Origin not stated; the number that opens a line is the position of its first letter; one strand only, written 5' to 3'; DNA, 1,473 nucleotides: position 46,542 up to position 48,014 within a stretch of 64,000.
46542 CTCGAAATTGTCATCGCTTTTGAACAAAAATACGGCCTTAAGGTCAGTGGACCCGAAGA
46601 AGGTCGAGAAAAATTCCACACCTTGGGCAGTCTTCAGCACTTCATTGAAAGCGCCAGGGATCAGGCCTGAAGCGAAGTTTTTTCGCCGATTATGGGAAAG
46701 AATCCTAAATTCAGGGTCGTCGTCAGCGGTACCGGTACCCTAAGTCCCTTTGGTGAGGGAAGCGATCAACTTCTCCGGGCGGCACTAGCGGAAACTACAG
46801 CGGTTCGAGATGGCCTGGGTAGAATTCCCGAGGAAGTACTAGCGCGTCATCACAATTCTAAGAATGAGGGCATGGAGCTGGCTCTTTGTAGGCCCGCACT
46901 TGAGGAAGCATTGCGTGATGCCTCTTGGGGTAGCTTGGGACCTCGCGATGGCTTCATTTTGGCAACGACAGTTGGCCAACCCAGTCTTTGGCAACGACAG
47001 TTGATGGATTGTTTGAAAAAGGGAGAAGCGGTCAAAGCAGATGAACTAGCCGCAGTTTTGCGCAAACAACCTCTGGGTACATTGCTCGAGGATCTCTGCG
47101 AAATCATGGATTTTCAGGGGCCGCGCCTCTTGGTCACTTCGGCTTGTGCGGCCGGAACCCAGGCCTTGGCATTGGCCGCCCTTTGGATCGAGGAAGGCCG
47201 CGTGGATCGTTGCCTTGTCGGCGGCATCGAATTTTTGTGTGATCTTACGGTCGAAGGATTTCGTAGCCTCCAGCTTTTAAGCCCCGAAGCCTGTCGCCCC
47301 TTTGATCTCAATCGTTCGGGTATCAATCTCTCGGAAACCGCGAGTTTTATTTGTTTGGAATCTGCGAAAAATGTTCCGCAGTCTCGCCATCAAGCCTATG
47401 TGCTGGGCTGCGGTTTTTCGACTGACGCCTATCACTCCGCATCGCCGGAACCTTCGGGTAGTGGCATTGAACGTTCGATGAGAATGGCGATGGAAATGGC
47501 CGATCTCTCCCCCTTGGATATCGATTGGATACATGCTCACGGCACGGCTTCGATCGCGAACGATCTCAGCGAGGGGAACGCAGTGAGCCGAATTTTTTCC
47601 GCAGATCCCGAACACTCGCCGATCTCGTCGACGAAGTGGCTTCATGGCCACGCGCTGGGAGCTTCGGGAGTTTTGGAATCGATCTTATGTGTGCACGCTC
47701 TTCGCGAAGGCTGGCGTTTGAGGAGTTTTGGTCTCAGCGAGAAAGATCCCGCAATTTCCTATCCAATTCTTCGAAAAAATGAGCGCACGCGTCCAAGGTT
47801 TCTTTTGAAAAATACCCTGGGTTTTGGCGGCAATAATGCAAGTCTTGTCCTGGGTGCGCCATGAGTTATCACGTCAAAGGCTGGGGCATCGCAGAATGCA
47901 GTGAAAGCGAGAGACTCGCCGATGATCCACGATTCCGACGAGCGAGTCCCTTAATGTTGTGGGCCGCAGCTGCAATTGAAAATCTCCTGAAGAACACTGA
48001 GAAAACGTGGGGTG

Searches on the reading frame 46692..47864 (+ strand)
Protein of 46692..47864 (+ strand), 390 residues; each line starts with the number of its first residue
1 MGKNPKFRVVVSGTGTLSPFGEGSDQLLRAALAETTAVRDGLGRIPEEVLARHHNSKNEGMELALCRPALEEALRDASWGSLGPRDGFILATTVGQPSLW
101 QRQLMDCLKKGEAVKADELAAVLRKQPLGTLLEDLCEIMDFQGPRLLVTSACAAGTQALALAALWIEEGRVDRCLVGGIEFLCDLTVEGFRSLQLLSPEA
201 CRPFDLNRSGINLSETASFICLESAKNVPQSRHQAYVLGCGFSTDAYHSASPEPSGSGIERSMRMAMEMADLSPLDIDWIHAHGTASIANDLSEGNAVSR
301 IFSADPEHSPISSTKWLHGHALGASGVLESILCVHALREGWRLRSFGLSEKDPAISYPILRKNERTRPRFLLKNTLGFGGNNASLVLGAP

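Call 11: search_protein_families(library=pfam, proteins=[window:46692-47864:+], max_evalue=0.001)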
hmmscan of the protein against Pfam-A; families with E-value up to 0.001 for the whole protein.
window:46692-47864:+ (390 aa): 2 families
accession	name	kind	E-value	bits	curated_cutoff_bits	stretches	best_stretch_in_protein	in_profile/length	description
PF02801.28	Ketoacyl-synt_C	-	2.1e-26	92.7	20.8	1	235-341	2-111/119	Beta-ketoacyl synthase, C-terminal domain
PF00109.32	ketoacyl-synt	-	5.8e-15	56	20.8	1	139-225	161-249/252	Beta-ketoacyl synthase, N-terminal domain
